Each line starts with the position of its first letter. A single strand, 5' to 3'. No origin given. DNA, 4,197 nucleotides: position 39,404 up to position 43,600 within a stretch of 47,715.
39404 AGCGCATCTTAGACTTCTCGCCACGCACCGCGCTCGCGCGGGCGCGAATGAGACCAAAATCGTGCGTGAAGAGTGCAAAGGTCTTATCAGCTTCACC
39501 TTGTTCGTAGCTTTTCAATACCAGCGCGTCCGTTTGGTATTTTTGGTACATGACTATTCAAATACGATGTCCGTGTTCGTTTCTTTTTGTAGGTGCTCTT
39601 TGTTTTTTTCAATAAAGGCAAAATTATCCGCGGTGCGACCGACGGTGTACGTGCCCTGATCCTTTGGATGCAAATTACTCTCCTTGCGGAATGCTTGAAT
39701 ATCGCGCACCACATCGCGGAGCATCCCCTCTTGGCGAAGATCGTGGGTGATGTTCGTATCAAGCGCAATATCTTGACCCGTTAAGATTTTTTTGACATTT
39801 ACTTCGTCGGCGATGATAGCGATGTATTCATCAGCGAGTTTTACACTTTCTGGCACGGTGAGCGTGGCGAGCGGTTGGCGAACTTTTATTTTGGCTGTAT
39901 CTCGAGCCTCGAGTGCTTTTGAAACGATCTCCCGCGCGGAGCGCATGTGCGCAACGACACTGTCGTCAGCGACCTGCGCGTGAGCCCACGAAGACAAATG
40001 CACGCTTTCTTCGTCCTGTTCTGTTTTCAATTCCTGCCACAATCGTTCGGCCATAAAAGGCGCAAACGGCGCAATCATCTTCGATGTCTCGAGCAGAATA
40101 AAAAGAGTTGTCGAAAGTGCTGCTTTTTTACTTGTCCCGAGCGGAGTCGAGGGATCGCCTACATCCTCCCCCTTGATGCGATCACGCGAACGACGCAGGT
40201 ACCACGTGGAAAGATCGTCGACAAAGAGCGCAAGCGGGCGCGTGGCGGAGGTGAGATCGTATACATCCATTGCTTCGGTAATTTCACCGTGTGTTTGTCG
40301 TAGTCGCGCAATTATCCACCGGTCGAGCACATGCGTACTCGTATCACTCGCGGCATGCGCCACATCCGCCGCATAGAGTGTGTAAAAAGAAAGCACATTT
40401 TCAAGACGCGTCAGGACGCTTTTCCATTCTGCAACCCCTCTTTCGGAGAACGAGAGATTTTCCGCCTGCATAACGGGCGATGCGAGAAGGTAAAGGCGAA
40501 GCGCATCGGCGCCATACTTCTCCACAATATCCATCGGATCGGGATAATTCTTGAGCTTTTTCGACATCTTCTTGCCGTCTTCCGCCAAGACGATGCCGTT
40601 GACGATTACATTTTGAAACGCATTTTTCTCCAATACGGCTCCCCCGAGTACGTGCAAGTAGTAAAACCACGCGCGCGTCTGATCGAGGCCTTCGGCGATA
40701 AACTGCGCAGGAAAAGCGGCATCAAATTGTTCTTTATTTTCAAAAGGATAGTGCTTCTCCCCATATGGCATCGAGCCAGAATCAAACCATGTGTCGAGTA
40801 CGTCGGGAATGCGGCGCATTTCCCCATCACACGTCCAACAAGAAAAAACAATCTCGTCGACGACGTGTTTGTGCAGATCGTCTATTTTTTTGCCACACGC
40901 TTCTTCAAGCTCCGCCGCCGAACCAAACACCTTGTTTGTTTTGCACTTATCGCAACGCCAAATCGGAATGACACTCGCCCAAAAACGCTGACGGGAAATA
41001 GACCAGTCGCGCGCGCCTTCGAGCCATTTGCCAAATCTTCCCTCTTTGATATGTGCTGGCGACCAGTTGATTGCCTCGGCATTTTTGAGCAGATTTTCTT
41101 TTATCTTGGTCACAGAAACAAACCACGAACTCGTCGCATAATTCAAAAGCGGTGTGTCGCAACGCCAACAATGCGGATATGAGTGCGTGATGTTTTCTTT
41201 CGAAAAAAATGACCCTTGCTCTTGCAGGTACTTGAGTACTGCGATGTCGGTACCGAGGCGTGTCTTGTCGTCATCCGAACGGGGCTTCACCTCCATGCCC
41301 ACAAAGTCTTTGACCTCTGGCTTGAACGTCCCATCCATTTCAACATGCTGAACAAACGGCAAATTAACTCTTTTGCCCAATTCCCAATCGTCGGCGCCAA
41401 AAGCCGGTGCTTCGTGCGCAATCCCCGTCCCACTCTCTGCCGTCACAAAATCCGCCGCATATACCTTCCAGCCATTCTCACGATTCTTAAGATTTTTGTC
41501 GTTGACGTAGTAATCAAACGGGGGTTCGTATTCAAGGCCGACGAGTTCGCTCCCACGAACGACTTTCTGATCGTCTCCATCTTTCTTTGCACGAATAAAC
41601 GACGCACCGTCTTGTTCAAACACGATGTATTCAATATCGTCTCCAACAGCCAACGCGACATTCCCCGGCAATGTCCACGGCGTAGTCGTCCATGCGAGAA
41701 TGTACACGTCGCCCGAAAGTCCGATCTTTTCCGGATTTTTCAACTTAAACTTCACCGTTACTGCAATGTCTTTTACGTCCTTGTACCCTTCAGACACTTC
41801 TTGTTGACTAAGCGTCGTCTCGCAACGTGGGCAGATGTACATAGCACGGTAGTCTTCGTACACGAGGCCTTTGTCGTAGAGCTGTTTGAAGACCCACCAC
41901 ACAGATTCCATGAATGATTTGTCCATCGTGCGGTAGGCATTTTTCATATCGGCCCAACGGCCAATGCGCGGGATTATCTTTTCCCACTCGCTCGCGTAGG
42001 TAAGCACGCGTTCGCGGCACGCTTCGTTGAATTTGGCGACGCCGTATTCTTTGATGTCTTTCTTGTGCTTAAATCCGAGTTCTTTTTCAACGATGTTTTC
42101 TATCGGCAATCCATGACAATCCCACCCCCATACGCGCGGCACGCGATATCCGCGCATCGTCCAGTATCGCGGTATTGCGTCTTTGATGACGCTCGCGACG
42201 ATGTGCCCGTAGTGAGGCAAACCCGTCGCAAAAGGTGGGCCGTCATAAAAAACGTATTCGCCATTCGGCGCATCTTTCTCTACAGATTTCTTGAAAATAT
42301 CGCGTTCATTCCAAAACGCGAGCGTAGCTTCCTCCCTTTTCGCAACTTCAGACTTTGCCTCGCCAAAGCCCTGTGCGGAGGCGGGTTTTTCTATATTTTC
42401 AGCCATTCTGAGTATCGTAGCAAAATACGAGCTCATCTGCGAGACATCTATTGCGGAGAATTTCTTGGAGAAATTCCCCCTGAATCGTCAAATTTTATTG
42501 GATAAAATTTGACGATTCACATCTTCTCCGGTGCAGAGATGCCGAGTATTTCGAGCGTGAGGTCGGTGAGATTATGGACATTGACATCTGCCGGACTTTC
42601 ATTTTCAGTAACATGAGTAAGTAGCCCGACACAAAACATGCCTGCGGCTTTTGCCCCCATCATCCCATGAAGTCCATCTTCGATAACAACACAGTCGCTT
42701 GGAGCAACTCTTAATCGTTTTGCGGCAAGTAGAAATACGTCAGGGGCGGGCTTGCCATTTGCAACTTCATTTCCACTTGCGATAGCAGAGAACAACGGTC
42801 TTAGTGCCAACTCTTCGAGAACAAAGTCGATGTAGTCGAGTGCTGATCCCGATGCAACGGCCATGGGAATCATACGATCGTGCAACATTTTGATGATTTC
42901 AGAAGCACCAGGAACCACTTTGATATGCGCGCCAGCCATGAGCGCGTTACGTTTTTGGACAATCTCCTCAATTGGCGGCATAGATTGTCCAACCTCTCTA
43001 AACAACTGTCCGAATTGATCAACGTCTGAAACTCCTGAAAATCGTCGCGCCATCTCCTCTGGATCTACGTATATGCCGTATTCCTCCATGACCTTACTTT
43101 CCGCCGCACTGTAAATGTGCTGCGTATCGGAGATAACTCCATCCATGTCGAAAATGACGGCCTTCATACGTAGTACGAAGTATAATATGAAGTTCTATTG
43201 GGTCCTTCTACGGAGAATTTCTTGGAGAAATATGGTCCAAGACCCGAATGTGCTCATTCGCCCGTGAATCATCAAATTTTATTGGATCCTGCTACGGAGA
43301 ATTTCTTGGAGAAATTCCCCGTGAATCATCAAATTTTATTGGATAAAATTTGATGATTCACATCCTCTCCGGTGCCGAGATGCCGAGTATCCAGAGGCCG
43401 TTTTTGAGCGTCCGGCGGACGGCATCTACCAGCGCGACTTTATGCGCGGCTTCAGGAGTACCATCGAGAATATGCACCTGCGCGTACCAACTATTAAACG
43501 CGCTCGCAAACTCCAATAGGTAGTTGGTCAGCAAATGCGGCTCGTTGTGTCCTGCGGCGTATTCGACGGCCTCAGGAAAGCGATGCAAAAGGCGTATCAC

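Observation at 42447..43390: HAD hydrolase gene bracketed by 96-nt direct repeats that copy the argS 3' end plus a double hairpin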

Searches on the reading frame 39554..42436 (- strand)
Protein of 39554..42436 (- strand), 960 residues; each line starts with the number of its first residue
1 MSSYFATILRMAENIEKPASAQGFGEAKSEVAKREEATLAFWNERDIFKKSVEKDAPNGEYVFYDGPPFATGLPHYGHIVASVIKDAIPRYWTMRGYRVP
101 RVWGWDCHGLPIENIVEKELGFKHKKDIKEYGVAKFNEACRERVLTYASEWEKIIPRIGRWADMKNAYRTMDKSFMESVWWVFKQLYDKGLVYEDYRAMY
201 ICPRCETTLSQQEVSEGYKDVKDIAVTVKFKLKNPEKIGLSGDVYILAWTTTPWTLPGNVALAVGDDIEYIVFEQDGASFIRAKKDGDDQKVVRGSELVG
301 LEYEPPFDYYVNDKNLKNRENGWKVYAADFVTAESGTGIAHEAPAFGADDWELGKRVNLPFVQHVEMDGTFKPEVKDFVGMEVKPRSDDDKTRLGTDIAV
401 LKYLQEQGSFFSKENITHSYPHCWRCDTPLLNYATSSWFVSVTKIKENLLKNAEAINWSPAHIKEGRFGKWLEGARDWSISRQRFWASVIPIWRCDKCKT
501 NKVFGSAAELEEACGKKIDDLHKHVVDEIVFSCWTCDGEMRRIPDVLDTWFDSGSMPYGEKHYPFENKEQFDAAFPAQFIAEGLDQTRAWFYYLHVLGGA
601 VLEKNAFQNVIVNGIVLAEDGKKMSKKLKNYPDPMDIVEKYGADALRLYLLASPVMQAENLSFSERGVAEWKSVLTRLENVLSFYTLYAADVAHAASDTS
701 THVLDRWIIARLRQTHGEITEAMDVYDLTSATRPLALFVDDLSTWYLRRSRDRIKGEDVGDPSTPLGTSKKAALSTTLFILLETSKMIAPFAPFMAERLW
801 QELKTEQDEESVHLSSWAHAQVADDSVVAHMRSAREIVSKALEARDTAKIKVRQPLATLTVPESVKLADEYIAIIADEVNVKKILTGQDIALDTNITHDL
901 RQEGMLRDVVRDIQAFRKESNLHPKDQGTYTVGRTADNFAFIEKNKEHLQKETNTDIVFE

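Call 8: search_protein_families(library=pfam, proteins=[window:39554-42436:-])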
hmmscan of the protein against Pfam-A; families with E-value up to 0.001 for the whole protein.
window:39554-42436:- (960 aa): 5 families
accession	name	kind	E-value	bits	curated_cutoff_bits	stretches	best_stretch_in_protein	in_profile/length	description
PF00133.28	tRNA-synt_1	-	2.6e-138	461.7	22.7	1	39-662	3-414/414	tRNA synthetases class I (I, L, M and V)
PF08264.19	Anticodon_1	-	1.7e-26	93.3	25.1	1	705-857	1-145/148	Anticodon-binding domain of tRNA ligase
PF09334.17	tRNA-synt_1g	-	1.6e-17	63.8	20.1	2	68-214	8-135/391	tRNA synthetases class I (M)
PF19302.4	DUF5915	-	1.7e-14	54.3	27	1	826-955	37-167/195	Domain of unknown function (DUF5915)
PF01406.26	tRNA-synt_1e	-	0.00033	20.5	27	0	603-668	234-296/301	tRNA synthetases class I (C) catalytic domain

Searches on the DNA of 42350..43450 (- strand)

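Call 60: search_rna_families(source=window, start=42350, end=43450, threshold=evalue, max_evalue=5)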
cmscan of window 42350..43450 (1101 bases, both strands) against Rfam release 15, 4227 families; matches with E-value up to 5: 7.
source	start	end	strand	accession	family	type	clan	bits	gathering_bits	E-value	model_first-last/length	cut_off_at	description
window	43307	43371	-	RF00935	mir-876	Gene; miRNA;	-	20.8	88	0.3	1-81/81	no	mir-876 microRNA precursor family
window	42481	42519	-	RF00935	mir-876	Gene; miRNA;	-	19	88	0.92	1-81/81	no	mir-876 microRNA precursor family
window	43322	43360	+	RF00935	mir-876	Gene; miRNA;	-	18.8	88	1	1-81/81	no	mir-876 microRNA precursor family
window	42482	42518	+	RF03459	mir-1890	Gene; miRNA;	-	17.8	76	2.3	1-78/78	no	mir-1890 microRNA precursor family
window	43323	43359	+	RF03459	mir-1890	Gene; miRNA;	-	17.3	76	3.1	1-78/78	no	mir-1890 microRNA precursor family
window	42350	42401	+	RF02213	ZFAT-AS1_3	Gene; lncRNA;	-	15.9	70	0.95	28-80/80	5'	ZFAT antisense RNA 1 conserved region 3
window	43344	43411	+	RF00189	SNORD95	Gene; snRNA; snoRNA; CD-box;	-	15.8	55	2.6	1-68/68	no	Small nucleolar RNA SNORD95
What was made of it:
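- On Known RNA families (T-box and other Rfam models): Only noise, at E of 0.3 or more, in 42350-43450 (call 60).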

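Call 71: build_rna_model(alignment_id=A1, structure=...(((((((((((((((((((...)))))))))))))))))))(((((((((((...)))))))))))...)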
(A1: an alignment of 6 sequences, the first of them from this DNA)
Model R1 built from alignment A1 (6 sequences, 72 columns); structure: as given.
model positions 72; base pairs 30; branch points 1; effective number of sequences 1.62; information 0.783 bits per position. Calibrated on 0.2 Mb of random sequence (short: E-values are rough).
structure used (alignment columns):
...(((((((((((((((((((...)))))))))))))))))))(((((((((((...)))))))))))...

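Call 72: search_with_rna_model(model_id=R1, source=window, filters=off, max_evalue=10)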
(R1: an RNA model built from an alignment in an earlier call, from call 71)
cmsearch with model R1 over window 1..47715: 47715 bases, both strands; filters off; matches with E-value up to 10: 37.
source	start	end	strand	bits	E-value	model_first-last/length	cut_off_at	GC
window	43293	43364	-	94.7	4.3e-20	1-72/72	no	0.32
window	42452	42523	-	90.5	4.1e-19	1-72/72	no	0.36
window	43321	43361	+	33.7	5.8e-06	4-44/72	no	0.24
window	42481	42519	+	30.7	2.8e-05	5-43/72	no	0.26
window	43209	43258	-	12.6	0.43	1-72/72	no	0.42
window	2762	2801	-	12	0.62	1-72/72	no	0.47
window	41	92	-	11.9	0.63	1-72/72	no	0.44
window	35331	35364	+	11.6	0.74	1-72/72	no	0.44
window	28487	28525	+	11.6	0.75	1-72/72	no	0.56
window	38750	38795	+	11.6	0.76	1-72/72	no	0.63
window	44804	44858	-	11.5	0.79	1-72/72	no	0.55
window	42455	42479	+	11.2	0.94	45-69/72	no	0.44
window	43296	43320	+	11.2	0.94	45-69/72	no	0.44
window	28495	28546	-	11.1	0.99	1-72/72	no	0.5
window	2767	2798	+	10.9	1.1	7-41/72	no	0.5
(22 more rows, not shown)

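Call 73: search_with_rna_model(model_id=R1, sources=[L004, L005, L009, L019, L021, L022, L023, L024, L025, L026, L027, L028, L029], filters=off, max_evalue=10)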
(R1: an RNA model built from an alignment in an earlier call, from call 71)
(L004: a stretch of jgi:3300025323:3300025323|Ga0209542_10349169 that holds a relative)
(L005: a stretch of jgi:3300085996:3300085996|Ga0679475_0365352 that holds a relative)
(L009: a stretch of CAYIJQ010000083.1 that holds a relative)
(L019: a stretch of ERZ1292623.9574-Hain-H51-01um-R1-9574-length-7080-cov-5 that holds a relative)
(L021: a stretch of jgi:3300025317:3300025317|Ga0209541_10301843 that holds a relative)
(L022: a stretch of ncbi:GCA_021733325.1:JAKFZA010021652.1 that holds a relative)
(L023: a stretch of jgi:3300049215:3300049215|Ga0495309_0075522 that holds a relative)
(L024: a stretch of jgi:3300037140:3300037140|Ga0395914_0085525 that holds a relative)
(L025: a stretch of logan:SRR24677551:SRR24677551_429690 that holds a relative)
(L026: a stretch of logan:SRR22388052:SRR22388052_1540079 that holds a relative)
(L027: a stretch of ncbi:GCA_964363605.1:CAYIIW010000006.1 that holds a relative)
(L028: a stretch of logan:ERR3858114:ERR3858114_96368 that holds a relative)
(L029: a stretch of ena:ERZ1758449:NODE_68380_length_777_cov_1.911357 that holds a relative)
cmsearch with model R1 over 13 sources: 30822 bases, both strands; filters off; matches with E-value up to 10: 31.
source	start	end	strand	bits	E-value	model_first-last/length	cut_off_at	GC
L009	74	145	+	96.7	9.7e-21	1-72/72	no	0.47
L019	255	326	+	94.2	3.6e-20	1-72/72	no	0.43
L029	623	694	+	93.6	5e-20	1-72/72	no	0.33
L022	1032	1103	+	90.6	2.5e-19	1-72/72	no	0.46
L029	695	757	+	44.6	1.1e-08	1-72/72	no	0.48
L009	146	208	+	40.7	9e-08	1-72/72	no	0.44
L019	327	389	+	40.7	9e-08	1-72/72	no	0.44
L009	77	117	-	35.3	1.6e-06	4-44/72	no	0.54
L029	626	666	-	34.4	2.5e-06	4-44/72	no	0.24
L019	258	298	-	33.2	4.9e-06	4-44/72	no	0.44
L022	1016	1078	-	32.6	6.6e-06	1-72/72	no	0.48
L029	667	732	-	18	0.016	1-72/72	no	0.48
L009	178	218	-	17.7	0.018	1-72/72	no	0.44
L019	359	399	-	17.7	0.018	1-72/72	no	0.44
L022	798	860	+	15.5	0.061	1-72/72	no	0.71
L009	118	142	-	11.2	0.6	45-69/72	no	0.44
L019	299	323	-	11.2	0.6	45-69/72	no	0.44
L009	432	485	-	10.6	0.83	1-72/72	no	0.61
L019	613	666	-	10.6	0.83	1-72/72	no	0.61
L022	1240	1280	+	9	2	1-72/72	no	0.39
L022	774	845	-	7.4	4.6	1-72/72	no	0.68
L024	765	829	+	7.1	5.4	1-72/72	no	0.52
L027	3109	3159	+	6.8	6.1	1-72/72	no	0.47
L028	1609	1659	+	6.8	6.1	1-72/72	no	0.47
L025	101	138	-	6.8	6.4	1-72/72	no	0.61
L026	910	952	+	6.7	6.6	1-72/72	no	0.47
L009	467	515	+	6.4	7.6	1-72/72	no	0.71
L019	648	696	+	6.4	7.6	1-72/72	no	0.71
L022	34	109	+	6.2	8.7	1-72/72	no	0.43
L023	1373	1391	-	6.1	9.3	15-33/72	no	0.58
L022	1079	1097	-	6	9.4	48-66/72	no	0.53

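Call 75: search_dna_similar(query=window:42440-43400:-, collection=plasmids, mode=distant, max_rows=8)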
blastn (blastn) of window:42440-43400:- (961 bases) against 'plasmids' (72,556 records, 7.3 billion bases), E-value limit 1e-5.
No match.

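Call 76: search_dna_similar(query=window:42440-43400:-, collection=phages, mode=distant, max_rows=8)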
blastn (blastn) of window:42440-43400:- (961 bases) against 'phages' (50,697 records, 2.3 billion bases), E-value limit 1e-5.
No match.
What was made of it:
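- On Site-specific integrative cassette (att sites, integron attC): No phage or plasmid match (calls 75, 76).
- Tried and rejected: Phage or plasmid origin: no blastn match (calls 75, 76).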
